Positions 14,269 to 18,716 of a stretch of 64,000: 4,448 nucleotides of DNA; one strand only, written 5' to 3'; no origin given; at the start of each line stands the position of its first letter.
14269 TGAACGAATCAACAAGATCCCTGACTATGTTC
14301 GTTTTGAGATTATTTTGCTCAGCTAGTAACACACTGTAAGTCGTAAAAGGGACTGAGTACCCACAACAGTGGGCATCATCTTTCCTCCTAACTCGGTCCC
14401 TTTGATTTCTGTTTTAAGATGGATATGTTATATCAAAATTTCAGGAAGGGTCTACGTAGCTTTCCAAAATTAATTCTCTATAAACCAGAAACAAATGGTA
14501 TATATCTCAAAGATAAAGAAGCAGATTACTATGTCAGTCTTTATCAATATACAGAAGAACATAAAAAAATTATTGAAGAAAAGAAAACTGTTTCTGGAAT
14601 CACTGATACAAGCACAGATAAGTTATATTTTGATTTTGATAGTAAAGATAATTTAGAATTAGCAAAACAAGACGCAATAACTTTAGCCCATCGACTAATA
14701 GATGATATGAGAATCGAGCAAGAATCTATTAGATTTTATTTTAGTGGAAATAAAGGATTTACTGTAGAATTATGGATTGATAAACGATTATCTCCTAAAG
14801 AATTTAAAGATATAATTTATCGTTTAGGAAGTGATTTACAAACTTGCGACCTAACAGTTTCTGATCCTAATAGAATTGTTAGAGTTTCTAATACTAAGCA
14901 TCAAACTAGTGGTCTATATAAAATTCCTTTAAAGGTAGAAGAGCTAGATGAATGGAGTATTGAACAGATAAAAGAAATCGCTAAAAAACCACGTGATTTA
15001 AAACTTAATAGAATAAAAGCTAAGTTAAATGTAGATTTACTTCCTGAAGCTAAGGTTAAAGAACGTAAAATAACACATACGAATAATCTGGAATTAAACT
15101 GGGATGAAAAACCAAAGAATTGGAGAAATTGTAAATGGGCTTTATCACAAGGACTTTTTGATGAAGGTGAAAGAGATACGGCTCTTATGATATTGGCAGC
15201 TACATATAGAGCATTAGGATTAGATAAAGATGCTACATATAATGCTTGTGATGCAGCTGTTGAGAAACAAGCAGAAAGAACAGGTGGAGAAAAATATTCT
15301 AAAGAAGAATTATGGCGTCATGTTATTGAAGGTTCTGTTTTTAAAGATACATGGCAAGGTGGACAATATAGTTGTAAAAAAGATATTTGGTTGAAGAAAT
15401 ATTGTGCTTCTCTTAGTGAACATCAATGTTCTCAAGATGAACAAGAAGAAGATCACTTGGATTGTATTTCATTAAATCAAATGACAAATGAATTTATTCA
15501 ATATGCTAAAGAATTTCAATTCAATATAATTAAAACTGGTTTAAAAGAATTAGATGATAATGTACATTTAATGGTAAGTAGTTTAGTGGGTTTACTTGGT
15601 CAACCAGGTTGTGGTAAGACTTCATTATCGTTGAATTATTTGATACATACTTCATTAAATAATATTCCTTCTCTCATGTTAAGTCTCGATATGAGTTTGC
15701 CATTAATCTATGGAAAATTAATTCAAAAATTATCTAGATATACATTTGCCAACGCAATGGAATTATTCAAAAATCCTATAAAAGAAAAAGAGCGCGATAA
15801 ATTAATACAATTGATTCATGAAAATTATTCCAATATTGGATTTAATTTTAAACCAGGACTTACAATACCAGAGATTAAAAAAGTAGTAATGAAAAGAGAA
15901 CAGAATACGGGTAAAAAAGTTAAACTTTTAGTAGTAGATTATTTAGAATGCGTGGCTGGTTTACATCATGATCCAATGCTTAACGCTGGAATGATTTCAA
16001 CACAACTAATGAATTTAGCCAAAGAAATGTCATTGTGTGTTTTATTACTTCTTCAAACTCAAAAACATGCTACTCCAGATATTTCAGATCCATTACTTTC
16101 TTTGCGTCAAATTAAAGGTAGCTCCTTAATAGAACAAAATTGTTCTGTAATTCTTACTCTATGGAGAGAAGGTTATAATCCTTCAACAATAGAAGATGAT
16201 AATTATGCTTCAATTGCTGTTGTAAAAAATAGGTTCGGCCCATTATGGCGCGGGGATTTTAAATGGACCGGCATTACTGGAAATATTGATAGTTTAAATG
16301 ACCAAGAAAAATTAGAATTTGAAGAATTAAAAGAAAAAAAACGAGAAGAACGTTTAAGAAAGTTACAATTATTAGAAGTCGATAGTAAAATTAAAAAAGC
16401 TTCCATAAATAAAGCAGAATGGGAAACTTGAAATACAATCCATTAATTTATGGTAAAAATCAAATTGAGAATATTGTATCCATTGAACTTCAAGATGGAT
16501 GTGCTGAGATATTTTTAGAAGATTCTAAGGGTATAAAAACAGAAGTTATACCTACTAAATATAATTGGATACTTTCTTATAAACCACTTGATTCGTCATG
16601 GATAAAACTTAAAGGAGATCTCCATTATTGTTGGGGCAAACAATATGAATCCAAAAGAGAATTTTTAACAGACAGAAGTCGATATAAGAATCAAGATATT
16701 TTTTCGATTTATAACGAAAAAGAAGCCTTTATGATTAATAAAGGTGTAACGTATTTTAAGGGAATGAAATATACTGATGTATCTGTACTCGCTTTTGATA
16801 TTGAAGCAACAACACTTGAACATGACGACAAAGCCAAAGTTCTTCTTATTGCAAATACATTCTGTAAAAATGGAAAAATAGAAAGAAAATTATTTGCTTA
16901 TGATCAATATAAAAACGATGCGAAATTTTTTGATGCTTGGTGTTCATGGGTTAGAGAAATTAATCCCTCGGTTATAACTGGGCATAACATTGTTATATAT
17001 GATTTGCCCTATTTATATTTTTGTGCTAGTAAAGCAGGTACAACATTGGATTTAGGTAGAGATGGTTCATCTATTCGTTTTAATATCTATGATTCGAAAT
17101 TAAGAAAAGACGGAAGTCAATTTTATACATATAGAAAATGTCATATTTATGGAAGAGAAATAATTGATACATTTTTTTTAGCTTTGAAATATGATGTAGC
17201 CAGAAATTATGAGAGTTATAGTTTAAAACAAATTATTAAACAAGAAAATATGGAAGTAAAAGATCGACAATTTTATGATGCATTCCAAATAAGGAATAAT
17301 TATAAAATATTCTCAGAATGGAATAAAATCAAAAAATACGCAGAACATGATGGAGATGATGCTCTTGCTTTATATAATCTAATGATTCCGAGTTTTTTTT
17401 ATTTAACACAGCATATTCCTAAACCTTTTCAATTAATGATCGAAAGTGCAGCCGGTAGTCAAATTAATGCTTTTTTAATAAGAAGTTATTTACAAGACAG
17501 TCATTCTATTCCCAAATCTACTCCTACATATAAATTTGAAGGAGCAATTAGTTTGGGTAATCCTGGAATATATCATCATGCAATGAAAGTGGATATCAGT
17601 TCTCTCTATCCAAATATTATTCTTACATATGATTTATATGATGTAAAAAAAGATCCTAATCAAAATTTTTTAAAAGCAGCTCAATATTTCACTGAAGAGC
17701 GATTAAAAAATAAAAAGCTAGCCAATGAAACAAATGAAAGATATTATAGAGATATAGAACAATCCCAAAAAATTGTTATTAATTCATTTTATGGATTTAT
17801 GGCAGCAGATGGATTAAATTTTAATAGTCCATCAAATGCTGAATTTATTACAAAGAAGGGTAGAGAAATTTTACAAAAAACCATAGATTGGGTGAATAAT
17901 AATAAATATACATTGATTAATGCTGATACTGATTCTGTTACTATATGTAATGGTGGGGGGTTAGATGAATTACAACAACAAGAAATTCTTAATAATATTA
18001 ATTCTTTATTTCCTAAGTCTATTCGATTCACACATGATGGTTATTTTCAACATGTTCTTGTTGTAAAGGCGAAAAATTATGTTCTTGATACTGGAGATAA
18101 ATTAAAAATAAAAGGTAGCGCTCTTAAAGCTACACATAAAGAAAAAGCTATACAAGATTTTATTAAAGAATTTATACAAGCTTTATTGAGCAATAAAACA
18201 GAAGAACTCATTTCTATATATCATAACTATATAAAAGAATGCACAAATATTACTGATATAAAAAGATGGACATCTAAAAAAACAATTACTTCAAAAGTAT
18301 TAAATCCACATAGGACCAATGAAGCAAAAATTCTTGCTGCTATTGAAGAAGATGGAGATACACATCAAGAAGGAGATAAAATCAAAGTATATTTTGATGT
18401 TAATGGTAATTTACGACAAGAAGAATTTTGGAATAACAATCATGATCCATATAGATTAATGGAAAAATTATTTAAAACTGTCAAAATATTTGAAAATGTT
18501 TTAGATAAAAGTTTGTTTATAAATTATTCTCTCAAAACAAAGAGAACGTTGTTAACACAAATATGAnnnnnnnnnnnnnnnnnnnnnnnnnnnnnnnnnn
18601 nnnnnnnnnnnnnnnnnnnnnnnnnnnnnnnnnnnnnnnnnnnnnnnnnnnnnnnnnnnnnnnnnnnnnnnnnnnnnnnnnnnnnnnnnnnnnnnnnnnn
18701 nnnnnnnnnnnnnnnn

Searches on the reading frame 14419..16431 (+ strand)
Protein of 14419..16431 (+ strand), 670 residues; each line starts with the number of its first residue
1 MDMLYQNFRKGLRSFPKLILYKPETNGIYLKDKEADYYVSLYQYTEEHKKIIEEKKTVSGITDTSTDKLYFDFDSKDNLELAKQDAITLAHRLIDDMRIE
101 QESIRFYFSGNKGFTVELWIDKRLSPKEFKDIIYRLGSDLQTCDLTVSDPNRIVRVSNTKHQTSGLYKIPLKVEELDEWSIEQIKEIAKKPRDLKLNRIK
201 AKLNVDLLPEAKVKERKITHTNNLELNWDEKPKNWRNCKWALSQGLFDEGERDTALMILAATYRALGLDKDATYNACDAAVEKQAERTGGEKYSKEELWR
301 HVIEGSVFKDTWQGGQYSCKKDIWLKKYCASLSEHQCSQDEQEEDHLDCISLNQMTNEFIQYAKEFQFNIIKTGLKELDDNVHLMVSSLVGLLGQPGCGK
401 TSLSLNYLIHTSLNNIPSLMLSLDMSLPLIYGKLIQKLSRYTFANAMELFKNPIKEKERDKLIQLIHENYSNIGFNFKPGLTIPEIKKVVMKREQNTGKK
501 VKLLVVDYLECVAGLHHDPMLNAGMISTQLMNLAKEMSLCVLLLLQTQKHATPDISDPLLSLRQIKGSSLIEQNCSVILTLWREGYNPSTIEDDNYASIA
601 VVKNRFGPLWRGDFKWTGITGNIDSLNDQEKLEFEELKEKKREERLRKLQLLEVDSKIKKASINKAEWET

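Call 8: search_protein_families(library=pfam, proteins=[window:14419-16431:+])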
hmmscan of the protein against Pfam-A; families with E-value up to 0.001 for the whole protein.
window:14419-16431:+ (670 aa): 2 families
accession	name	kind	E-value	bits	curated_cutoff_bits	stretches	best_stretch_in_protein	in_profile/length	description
PF03796.21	DnaB_C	-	1.7e-26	93.6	27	1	371-617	2-247/255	DnaB-like helicase C terminal domain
PF06745.19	ATPase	-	2e-06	27.8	26.6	1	371-551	1-168/231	KaiC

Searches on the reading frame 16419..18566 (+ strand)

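Call 8: search_protein_families(library=pfam, proteins=[window:16419-18566:+])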
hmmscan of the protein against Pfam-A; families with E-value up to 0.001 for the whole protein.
window:16419-18566:+ (715 aa): 2 families
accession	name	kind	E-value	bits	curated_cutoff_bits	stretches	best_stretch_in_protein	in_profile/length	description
PF00136.26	DNA_pol_B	-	3.1e-17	62.9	23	1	428-628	131-368/453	DNA polymerase family B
PF03104.25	DNA_pol_B_exo1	-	1.2e-09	38.4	23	1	154-272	133-242/242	DNA polymerase family B, exonuclease domain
